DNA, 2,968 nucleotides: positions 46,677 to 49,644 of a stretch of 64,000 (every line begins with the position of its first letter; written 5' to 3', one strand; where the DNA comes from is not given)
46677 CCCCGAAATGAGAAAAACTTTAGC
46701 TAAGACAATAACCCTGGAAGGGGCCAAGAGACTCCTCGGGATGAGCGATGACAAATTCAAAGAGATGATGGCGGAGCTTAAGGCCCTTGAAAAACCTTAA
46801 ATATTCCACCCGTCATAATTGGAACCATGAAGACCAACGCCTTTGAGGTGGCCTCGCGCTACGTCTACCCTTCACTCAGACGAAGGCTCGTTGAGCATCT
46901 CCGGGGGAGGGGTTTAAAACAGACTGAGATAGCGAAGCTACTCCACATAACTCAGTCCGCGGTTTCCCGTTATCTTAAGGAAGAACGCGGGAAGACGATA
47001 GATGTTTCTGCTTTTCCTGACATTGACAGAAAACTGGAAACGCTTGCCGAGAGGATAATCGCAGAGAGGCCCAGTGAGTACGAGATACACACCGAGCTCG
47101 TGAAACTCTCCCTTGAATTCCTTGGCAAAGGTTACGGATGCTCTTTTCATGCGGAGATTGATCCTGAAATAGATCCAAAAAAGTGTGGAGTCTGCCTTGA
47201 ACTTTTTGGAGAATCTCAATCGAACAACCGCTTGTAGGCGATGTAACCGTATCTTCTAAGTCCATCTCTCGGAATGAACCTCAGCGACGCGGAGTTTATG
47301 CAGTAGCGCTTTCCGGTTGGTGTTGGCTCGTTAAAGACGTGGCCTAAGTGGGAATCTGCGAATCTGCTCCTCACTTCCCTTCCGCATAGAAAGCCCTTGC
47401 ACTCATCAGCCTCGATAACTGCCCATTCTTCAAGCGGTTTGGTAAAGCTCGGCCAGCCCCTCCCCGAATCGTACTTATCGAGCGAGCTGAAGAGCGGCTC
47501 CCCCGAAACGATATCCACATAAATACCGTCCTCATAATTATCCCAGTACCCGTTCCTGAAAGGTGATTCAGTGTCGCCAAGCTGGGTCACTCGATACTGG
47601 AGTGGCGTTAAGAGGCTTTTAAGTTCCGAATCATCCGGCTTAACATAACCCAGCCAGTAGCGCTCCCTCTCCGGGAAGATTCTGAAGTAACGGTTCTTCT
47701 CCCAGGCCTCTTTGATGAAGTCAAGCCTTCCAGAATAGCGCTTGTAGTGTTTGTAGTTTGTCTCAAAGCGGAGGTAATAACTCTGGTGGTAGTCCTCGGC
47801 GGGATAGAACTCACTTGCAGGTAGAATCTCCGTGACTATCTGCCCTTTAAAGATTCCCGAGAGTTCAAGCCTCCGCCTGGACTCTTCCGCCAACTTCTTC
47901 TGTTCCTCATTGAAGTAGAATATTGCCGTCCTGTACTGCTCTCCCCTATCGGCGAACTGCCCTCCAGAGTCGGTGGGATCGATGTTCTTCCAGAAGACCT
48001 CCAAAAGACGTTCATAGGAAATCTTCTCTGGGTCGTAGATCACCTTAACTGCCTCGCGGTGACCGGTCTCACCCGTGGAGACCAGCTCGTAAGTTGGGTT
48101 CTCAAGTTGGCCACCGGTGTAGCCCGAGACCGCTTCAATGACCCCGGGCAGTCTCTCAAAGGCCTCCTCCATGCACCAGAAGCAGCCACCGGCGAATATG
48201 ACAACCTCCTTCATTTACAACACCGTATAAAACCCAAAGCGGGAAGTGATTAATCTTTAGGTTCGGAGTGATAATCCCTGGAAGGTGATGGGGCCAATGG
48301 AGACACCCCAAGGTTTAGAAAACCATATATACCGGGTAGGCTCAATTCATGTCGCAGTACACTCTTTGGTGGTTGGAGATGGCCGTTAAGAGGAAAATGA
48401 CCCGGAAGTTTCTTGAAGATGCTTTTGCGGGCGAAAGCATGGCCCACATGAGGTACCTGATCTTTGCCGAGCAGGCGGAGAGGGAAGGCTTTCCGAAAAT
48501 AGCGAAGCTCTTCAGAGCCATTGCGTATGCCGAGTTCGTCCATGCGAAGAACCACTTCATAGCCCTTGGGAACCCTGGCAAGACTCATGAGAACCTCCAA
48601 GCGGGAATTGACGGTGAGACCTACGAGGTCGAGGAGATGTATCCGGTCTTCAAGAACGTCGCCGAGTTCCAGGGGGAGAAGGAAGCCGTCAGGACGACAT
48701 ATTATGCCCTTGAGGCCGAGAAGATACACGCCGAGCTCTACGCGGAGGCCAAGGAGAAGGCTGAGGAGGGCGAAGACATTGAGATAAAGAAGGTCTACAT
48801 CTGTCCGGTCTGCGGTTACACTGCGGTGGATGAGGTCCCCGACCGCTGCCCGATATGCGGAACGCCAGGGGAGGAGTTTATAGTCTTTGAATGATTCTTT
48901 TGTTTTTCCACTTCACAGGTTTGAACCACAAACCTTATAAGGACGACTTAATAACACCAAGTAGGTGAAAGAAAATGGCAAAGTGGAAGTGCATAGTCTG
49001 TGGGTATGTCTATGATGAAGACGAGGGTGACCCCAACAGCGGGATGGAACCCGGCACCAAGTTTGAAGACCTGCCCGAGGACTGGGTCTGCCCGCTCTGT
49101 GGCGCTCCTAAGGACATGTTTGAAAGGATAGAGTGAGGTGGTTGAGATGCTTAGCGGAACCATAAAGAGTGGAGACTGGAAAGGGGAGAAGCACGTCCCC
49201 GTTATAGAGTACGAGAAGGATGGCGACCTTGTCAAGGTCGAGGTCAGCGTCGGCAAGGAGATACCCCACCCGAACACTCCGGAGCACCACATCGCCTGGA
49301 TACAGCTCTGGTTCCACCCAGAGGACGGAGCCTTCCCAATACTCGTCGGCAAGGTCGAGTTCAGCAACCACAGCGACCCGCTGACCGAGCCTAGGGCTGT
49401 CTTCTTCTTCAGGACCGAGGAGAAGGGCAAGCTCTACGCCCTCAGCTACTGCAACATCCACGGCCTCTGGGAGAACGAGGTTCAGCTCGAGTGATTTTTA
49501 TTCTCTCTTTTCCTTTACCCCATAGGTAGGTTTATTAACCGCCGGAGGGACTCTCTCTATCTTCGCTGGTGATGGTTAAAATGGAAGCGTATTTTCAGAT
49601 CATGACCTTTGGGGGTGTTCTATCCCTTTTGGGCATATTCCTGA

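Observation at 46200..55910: Candidate undescribed archaeal NO/nitrosative-stress regulon with a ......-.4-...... operator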

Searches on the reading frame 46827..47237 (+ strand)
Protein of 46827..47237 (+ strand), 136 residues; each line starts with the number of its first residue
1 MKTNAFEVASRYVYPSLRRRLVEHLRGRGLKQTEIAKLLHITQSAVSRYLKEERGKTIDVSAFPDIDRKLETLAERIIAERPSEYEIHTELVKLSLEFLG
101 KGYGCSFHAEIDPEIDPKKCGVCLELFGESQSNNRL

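Call 8: search_protein_families(library=pfam, proteins=[window:46827-47237:+])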
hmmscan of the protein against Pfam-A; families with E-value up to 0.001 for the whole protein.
window:46827-47237:+ (136 aa): 6 families
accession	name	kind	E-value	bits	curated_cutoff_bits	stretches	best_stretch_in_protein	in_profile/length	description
PF01381.28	HTH_3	-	1.4e-05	25.4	23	1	28-59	8-39/55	Helix-turn-helix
PF01022.26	HTH_5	-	4.1e-05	23.8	22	1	17-51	3-37/47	Bacterial regulatory protein, arsR family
PF13744.12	HTH_37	-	9.1e-05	22.6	27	1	17-52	19-54/80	Helix-turn-helix domain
PF13384.12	HTH_23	-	0.00026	21.2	24.6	1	18-52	7-40/50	Homeodomain-like domain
PF13560.12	HTH_31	-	0.00034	21.3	27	1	24-54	8-39/64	Helix-turn-helix domain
PF08281.18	Sigma70_r4_2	-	0.00084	19.4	25.7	0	15-51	12-48/54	Sigma-70, region 4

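Call 9: search_protein_families(library=ncbifam, proteins=[window:46827-47237:+], max_evalue=0.01)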
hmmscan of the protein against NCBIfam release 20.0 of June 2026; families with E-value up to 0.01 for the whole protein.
window:46827-47237:+ (136 aa): 7 families
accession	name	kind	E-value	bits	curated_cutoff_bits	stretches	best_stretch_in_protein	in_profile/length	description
TIGR02937.1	sigma70-ECF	superfamily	0.00014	21.5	42.9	1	19-54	123-158/165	sigma-70 family RNA polymerase sigma factor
NF033788.1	HTH_metalloreg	subfamily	0.00022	21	55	1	18-51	13-47/77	metalloregulator ArsR/SmtB family transcription factor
TIGR00721.1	tfx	subfamily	0.002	18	60.25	1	21-49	13-41/137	Tfx family DNA-binding protein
NF003056.0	PRK03975.1-4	equivalog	0.0029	17.5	115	1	22-49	14-41/145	putative transcriptional regulator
NF052532.1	TransRegPagRBaca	equivalog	0.0064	16.6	170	1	17-58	28-70/99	transcriptional repressor PagR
TIGR03830.1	CxxCG_CxxCG_HTH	subfamily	0.007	16.2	61.8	0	24-57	72-103/127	type II TA system antitoxin MqsA family protein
NF033789.1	repress_SdpR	subfamily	0.0093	15.9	100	0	17-51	9-43/79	autorepressor SdpR family transcription factor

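Call 10: search_solved_structures(query=window:46827-47237:+, max_evalue=1)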
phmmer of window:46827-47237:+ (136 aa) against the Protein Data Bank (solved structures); distinct sequences matched with E-value up to 1: 11.
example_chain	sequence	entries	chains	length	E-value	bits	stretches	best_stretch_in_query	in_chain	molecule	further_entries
8cwy_A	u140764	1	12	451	0.0039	20.3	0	6-59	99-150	T32-15-1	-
8cws_A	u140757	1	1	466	0.0052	19.9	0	6-60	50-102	F4132-2 Chain A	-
5cwb_A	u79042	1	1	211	0.01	19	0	18-88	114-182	Designed helical repeat protein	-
7p6f_AAA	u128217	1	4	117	0.021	18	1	9-79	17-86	Transcriptional regulator SrnR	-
7r6r_A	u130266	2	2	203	0.071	16.2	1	21-56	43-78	Immunity repressor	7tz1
2a6c_A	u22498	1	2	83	0.079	16.1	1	20-55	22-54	Helix-turn-helix motif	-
2zkz_A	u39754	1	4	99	0.17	15.1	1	13-58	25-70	Transcriptional repressor pagR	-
3e6m_A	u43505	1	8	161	0.2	14.8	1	106-130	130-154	MarR family Transcriptional regulator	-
8hnp_A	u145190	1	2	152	0.42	13.7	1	22-48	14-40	Archaeal transcription regulator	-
8hno_A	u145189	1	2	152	0.51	13.5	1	22-48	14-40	Archaeal transcription regulator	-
2eby_A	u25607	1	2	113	0.64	13.2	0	21-60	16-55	Putative HTH-type transcriptional regulator ybaQ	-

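Call 15: find_homologous_proteins(query=window:46827-47237:+)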
Query window:46827-47237:+ (136 aa): 126 proteins with E <= 0.001 among 176 candidates; the best 120 are listed.
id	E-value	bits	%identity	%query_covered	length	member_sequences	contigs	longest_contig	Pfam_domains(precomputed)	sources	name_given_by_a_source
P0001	2.0e-83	294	100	100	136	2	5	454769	PF01381.29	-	-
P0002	1.9e-71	256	88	99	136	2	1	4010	PF13384.13,PF01022.27,PF01381.29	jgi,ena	-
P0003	5.9e-71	254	87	99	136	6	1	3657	PF13384.13,PF01022.27,PF01381.29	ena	-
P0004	1.6e-69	250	85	99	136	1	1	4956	PF01022.27,PF01381.29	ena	-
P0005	5.5e-69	248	84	99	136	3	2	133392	PF13384.13,PF01022.27,PF01381.29,PF08281.19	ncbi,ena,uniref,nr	ncbi:transcriptional regulator [Thermococcus sp.]|uniref:transcriptional regulator n=1 Tax=Thermococ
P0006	1.7e-68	246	85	99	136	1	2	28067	PF13384.13,PF01022.27,PF01381.29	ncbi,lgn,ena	-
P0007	3.0e-68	245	88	94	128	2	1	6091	PF01022.27,PF01381.29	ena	-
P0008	9.2e-68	244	85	96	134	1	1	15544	PF01381.29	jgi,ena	-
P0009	1.0e-67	244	82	99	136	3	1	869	PF01381.29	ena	-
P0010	2.1e-67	243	84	99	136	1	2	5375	PF13384.13,PF01022.27,PF01381.29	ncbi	-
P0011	4.1e-67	242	87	94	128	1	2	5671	-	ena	-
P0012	2.8e-64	233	80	99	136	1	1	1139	-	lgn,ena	-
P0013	1.2e-63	231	80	94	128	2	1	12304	PF13384.13,PF01022.27,PF01381.29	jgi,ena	-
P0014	4.1e-62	226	81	94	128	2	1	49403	-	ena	-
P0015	1.1e-61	224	83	94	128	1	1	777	PF01381.29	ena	-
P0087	6.1e-49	183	66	94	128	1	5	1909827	PF01022.27,PF01381.29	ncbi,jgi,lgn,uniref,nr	ncbi:transcriptional regulator [Pyrococcus furiosus DSM 3638]|uniref:Transcriptional regulator n=3 T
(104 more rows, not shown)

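Call 18: find_encoding_contigs(protein=P0087, flank=6000, max_places=2)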
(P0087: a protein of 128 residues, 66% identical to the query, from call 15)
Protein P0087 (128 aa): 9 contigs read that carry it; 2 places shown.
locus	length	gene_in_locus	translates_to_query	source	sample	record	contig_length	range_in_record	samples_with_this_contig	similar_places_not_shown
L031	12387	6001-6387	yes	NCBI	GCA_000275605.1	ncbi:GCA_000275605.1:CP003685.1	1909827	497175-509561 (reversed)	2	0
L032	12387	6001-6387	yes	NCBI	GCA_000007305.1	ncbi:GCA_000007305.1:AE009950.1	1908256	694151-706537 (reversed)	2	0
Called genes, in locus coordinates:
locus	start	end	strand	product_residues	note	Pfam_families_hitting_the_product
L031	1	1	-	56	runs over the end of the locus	-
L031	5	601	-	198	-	PF07690:MFS_1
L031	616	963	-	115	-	PF07690:MFS_1, PF12832:MFS_1_like (weak)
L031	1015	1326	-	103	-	PF01050:MannoseP_isomer, PF07883:Cupin_2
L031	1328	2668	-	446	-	PF04282:DUF438, PF01814:Hemerythrin, PF13596:PAS_10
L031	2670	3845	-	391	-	PF00753:Lactamase_B, PF19583:ODP, PF00258:Flavodoxin_1 (weak)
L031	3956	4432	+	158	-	PF01206:TusA, PF10006:DUF2249 (weak), PF08984:DUF1858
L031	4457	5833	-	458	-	PF03063:Prismane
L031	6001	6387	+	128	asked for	PF01022:HTH_5 (weak), PF01381:HTH_3 (weak)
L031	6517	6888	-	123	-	PF03063:Prismane (weak)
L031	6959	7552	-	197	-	PF00082:Peptidase_S8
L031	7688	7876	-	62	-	-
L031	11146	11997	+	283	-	PF01667:Ribosomal_S27e (weak), PF08271:Zn_Ribbon_TF, PF00382:TFIIB, PF04545:Sigma70_r4 (faint), PF00382:TFIIB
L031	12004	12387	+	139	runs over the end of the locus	-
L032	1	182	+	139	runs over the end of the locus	-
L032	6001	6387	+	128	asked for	PF01022:HTH_5 (weak), PF01381:HTH_3 (weak)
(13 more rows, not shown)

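Call 44: predict_structure(alignment_id=A2)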
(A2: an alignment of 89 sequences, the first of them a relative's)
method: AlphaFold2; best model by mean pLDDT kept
length: 136 residues; sequences in the alignment: 89
mean_pLDDT: 87.9   pTM: 0.83
mean pLDDT of the five models: 87.9, 87.7, 85.0, 84.5, 83.5
residues with pLDDT >= 90: 82; 70-90: 44; 50-70: 6; < 50: 4
segments of 3 or more residues with pLDDT < 50: 133-136
pLDDT, mean of each block of 10 residues (from residue 1): 76 95 98 98 95 83 97 98 98 95 80 76 79 44
secondary structure, 60 per line:
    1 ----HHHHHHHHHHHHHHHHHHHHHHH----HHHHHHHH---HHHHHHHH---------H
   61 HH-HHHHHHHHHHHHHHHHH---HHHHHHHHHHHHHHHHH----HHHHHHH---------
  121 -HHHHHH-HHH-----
elements in order: H5-27 H32-39 H43-50 H64-80 H84-100 H105-111 H122-127

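Call 49: fold_search(model_id=the predicted structure, library=pdb)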
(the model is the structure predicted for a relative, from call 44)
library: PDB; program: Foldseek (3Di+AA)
matches with E <= 10: 241; with E <= 0.001: 0
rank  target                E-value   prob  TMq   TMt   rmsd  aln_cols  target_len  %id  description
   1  3f6w_B                1.2e+00  0.35  0.28  0.41  11.2        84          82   31  XRE-family like protein from Pseudomonas syringae pv. tomato str. DC3000 (released 2008-12-02)
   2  8dtq_A                1.7e+00  0.21  0.27  0.37  11.3        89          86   24  Crystal Structure of Staphylococcus aureus pSK41 Cop (released 2023-08-02)
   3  3eus_B                2.0e+00  0.28  0.26  0.42   7.6        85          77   24  The crystal structure of the DNA binding protein from Silicibacter pomeroyi (released 2008-11-25)
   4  3e6m_C                2.1e+00  0.11  0.24  0.23  12.2       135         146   22  The crystal structure of a MarR family transcriptional regulator from Silicibacter pomeroyi DSS. (released 2008-09-02)
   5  3e6m_G                2.1e+00  0.10  0.22  0.21  12.3       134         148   20  The crystal structure of a MarR family transcriptional regulator from Silicibacter pomeroyi DSS. (released 2008-09-02)
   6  4fbi_A                2.3e+00  0.23  0.27  0.40   8.0        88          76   12  Crystal Structure of an R46A mutant of the Restriction-Modification Controller Protein C.Esp1396I (Trigonal Form) (released 2013-04-10)
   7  3eus_A                2.4e+00  0.15  0.23  0.34   8.1        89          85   22  The crystal structure of the DNA binding protein from Silicibacter pomeroyi (released 2008-11-25)
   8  2a6c_A                2.5e+00  0.51  0.26  0.44   3.8        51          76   33  CRYSTAL STRUCTURE OF A PUTATIVE TRANSCRIPTIONAL REGULATOR (NE_1354) FROM NITROSOMONAS EUROPAEA AT 1.90 A RESOLUTION (released 2005-07-12)
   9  3e6m_E                2.5e+00  0.08  0.23  0.22  13.5       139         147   24  The crystal structure of a MarR family transcriptional regulator from Silicibacter pomeroyi DSS. (released 2008-09-02)
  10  5y2v_C                2.6e+00  0.21  0.27  0.14   9.4       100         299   14  Strcutrue of the full-length CcmR complexed with 2-OG from Synechocystis PCC6803 (released 2017-12-27)
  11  8dtq_B                2.9e+00  0.15  0.25  0.36  10.7        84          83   20  Crystal Structure of Staphylococcus aureus pSK41 Cop (released 2023-08-02)
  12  3eco_B                2.9e+00  0.12  0.23  0.24  14.3        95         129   20  Crystal structure of MepR, a transcription regulator of the Staphylococcus aureus multidrug efflux pump MepA (released 2009-02-10)
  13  8tac_B                3.1e+00  0.23  0.22  0.39   3.8        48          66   25  Designed DNA binding protein (released 2024-08-28)
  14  8hno_A                3.3e+00  0.89  0.23  0.22   1.3        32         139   41  Archaeal transcription factor Wild type (released 2023-09-13)
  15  3clo_A                3.3e+00  0.16  0.20  0.12   7.3        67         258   25  Crystal structure of putative transcriptional regulator containing a LuxR DNA binding domain (NP_811094.1) from Bacter (released 2008-04-01)
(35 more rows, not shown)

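Call 52: find_related_loci(query=A2, collection=genome_contigs, flank=4000)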
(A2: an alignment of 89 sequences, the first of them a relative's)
Query A2 (136 aa) in genome_contigs; peptide patterns used: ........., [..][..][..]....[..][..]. (x = any residue, [..] = any of these).
35 stretches matched a pattern; 26 encode a relative of the query (tblastn E <= 1e-3); 26 distinct loci.
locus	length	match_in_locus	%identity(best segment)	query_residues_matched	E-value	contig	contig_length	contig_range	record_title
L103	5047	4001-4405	84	1-135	1e-75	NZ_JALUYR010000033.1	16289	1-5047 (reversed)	MAG: Thermococcus sp. isolate 132-544_maxbin2_scaf2bin.015 132-544_scaffold_151_c1, whole genome shotgun sequence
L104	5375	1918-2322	84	1-135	8e-67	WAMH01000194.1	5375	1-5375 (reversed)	MAG: Thermococcus sp. isolate S017_7 k151_68842, whole genome shotgun sequence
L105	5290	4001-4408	66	1-136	4e-62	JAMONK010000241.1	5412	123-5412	MAG: Thermococcus sp. isolate 4281-140_metabat2_scaf2bin.039 4281-140_scaffold_8292_c1, whole genome shotgun sequence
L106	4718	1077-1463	69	1-129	2e-59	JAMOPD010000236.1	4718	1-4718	MAG: Thermococcaceae archaeon isolate 4559-240_metabat1_scaf2bin.019 4559-240_scaffold_3179_c2, whole genome shotgun seq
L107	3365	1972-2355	70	1-128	8e-59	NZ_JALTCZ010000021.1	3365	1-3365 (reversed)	MAG: Thermococcus sp. isolate S013_metabat2_scaf2bin.060 S013_NODE_12459_length_3365_cov_4.756640, whole genome shotgun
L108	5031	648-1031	68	1-128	3e-57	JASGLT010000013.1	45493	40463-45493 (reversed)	MAG: Thermococcaceae archaeon isolate DJKA121_NP-J24_bin.11 scaffold_103, whole genome shotgun sequence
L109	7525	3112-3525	67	1-136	2e-56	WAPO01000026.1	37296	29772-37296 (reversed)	MAG: Thermococcus sp. isolate S144_40 k151_13926, whole genome shotgun sequence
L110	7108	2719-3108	67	1-129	9e-55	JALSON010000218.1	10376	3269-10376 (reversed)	MAG: Thermococcaceae archaeon isolate 356-284_metabat1_scaf2bin.116 356-284_scaffold_3788_c1, whole genome shotgun seque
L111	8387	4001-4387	64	1-128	6e-54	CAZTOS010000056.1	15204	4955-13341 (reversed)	MAG TPA_asm: uncultured Thermococci archaeon isolate SRP141559_co1_254 genome assembly, contig: NODE_2059_length_15204_c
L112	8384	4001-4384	63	1-128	7e-54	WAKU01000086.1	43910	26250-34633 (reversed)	MAG: Thermococcus sp. isolate S013_22 k151_46293, whole genome shotgun sequence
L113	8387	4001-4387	64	1-128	1e-53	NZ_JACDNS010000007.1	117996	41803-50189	MAG: Thermococcus sp. isolate GB_MAG1_027 c_000000000145, whole genome shotgun sequence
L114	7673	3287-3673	64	1-128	2e-53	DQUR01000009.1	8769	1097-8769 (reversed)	MAG TPA_asm: Thermococcus paralvinellae isolate SZUA-1476 k95_19856, whole genome shotgun sequence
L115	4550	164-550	64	1-128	7e-53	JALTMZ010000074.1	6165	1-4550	MAG: Thermococcus sp. isolate S139_metabat2_scaf2bin.061_VB S139_NODE_18377_length_6165_cov_1.562769, whole genome shotg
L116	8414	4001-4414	60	1-136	7e-53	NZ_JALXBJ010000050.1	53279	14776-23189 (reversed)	MAG: Thermococcus sp. isolate T2_metabat2_scaf2bin.092 T2_NODE_340_length_53279_cov_2.799142, whole genome shotgun seque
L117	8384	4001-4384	65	1-127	9e-53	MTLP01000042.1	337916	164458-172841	MAG: Thermococcus sp. JdFR-02 JGI24019J35510_1000007, whole genome shotgun sequence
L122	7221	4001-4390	52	1-129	2e-40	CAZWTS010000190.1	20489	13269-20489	MAG TPA_asm: uncultured Desulfurococcales archaeon isolate binchicken_co219_299 genome assembly, contig: k141_1243750, w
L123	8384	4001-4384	47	1-127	4e-39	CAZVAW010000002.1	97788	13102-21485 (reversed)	MAG TPA_asm: uncultured Desulfurococcaceae archaeon isolate SRP141559_co1_79 genome assembly, contig: NODE_33_length_977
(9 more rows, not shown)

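Call 62: search_protein_families(library=pfam, proteins=[L122:4500-5600:+, L123:4508-6055:+])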
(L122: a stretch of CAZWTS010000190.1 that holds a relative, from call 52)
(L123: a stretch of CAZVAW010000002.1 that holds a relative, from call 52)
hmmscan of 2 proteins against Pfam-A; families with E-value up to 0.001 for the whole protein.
L122:4500-5600:+ (366 aa): 2 families
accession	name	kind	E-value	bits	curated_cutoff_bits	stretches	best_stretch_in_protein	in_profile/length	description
PF00557.29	Peptidase_M24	-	1.4e-29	103.8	23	1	152-355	2-207/208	Metallopeptidase family M24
PF01321.24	Creatinase_N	-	2.6e-17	64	22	1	13-144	1-128/128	Creatinase/Prolidase N-terminal domain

L123:4508-6055:+ (515 aa): 3 families
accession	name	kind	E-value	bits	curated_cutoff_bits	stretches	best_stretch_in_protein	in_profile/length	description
PF01256.23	Carb_kinase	-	6.2e-48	163.8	27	1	242-492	1-241/242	NAD(P)H-hydrate dehydratase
PF03853.21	YjeF_N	-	5e-40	137.7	24.9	1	28-192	4-169/169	YjeF-related protein N-terminus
PF02110.20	HK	-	1.6e-05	24.9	27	1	397-481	143-228/247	Hydroxyethylthiazole kinase family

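Call 68: search_protein_representatives(alignment_id=A2)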
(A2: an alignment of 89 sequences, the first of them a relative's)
Query: 89 sequences, 128 profile positions. Proteins with E-value up to 0.001 (for the whole library): 1320; up to 1e-10: 224; up to 1e-30: 12. The best 150 are listed.
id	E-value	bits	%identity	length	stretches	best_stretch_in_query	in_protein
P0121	1.5e-51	189.9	-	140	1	1-128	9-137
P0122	1.1e-50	187.1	-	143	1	1-127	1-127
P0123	1.2e-37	144.9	-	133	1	1-128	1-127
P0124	2.7e-37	143.8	-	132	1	25-128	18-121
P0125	1.2e-36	141.7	-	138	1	4-127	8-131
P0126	1.3e-34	135.2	-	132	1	4-128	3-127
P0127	1.3e-32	128.7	-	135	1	3-127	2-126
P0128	1.4e-32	128.5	-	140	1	1-128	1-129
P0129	2.6e-32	127.7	-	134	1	7-128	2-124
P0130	2.6e-32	127.7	-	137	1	4-127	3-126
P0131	1.2e-31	125.5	-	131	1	1-128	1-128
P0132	1.8e-31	125.0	-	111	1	1-104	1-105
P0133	1.3e-30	122.2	-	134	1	4-128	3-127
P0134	7.6e-30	119.7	-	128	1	1-127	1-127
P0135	1.2e-29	119.1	-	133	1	5-128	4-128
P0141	1.0e-28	116.1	-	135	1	1-127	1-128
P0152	1.7e-24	102.4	-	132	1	4-127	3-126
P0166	1.3e-20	89.9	-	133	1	4-127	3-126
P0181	4.3e-17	78.5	-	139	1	7-124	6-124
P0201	1.3e-15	73.7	-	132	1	6-123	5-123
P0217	1.4e-14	70.4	-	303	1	9-127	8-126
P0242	1.8e-13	66.8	-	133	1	7-125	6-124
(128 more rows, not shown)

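Call 70: list_cluster_members(proteins=[P0123, P0126, P0131, P0141, P0152, P0166, P0181, P0201, P0217, P0242])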
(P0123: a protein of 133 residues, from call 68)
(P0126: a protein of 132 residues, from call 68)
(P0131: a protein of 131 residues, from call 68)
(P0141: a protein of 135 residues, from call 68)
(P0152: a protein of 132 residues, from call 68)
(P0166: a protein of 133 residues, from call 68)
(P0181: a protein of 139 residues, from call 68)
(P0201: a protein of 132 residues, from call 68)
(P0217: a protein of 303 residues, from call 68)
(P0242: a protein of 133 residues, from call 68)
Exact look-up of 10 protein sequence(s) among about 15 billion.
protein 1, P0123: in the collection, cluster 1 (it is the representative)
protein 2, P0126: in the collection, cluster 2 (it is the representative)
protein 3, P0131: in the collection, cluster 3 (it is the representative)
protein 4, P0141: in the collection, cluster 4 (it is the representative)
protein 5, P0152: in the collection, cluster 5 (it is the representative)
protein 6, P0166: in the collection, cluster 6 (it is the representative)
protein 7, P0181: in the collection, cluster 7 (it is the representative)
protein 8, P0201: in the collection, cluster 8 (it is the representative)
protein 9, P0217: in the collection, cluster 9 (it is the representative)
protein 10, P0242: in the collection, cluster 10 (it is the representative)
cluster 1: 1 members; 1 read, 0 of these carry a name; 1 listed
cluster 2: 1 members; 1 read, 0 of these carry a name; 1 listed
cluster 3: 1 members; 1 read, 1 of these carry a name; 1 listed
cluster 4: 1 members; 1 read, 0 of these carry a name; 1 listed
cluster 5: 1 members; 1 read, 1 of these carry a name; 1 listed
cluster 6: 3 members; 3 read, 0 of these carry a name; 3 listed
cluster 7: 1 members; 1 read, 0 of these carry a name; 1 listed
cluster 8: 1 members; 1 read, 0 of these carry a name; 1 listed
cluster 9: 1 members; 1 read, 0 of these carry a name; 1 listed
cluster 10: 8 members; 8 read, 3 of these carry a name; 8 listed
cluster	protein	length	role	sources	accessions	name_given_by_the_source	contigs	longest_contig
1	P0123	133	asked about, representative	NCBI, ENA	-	-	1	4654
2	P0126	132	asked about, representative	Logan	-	-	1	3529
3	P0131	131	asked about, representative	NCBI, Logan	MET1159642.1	MAG: winged helix-turn-helix transcriptional regulator [Thermoprotei archaeon]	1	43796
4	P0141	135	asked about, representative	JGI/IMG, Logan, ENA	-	-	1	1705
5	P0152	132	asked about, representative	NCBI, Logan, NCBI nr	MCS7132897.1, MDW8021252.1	MAG: hypothetical protein NZ918_04185 [Aigarchaeota archaeon] | hypothetical protein [Aigarchaeota archaeon]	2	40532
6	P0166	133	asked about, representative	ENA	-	-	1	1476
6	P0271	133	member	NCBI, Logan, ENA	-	-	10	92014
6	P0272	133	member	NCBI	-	-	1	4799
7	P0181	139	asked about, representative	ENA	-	-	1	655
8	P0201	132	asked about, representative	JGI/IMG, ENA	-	-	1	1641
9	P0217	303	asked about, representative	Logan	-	-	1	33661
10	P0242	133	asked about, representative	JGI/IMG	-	-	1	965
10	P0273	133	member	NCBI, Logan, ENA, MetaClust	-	\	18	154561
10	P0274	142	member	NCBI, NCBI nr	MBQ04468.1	hypothetical protein CL673_07165 [Candidatus Bathyarchaeota archaeon] | hypothetical protein [Candidatus Bathyarchaeota archaeon]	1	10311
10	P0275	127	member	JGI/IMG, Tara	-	predicted transcriptional regulator | strand:+ start:7770 stop:8153 length:384 start_codon:yes stop_codon:yes gene_type:complete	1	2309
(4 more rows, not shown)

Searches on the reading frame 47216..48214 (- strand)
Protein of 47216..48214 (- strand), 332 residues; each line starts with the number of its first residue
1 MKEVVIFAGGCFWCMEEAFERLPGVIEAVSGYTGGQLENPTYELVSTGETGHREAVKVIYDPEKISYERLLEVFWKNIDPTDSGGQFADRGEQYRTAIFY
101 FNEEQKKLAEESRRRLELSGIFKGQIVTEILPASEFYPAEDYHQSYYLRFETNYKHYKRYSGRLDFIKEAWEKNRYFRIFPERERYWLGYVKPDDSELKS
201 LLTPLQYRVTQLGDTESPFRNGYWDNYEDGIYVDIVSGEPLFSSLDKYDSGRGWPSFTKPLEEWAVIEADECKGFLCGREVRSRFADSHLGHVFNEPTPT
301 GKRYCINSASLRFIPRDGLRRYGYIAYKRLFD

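Call 8: search_protein_families(library=pfam, proteins=[window:47216-48214:-])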
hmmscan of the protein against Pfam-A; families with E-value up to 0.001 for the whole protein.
window:47216-48214:- (332 aa): 2 families
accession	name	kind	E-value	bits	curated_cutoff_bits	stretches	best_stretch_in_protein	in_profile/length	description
PF01625.27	PMSR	-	1.4e-64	217.4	23.7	1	5-156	2-153/153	Peptide methionine sulfoxide reductase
PF01641.26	SelR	-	2.7e-37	127.7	24.9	1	202-315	1-116/116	SelR domain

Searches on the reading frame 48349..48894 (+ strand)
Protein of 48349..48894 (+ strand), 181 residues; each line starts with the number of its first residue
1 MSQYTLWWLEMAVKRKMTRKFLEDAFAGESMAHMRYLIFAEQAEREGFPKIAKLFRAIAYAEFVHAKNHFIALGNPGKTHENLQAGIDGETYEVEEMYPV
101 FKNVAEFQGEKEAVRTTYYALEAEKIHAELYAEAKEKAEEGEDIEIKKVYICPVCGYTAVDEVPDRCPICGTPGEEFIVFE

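Call 56: search_protein_families(library=pfam, proteins=[window:48349-48894:+])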
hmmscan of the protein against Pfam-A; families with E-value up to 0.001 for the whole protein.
window:48349-48894:+ (181 aa): 2 families
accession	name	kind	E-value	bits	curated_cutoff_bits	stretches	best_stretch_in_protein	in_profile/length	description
PF02915.23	Rubrerythrin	-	7.1e-28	98.1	22.8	1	20-134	1-136/137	Rubrerythrin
PF21349.2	RUBY_RBDX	-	1.9e-09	37.2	26.5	1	150-177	1-29/30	Rubrerythrin, rubredoxin-like domain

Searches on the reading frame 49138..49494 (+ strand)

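Call 56: search_protein_families(library=pfam, proteins=[window:49138-49494:+])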
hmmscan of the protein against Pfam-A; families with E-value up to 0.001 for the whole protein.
window:49138-49494:+ (118 aa): 1 family
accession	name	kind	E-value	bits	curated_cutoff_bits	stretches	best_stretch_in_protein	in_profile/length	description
PF01880.24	Desulfoferrodox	-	1.6e-33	115.6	22.2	1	12-114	2-98/98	Desulfoferrodoxin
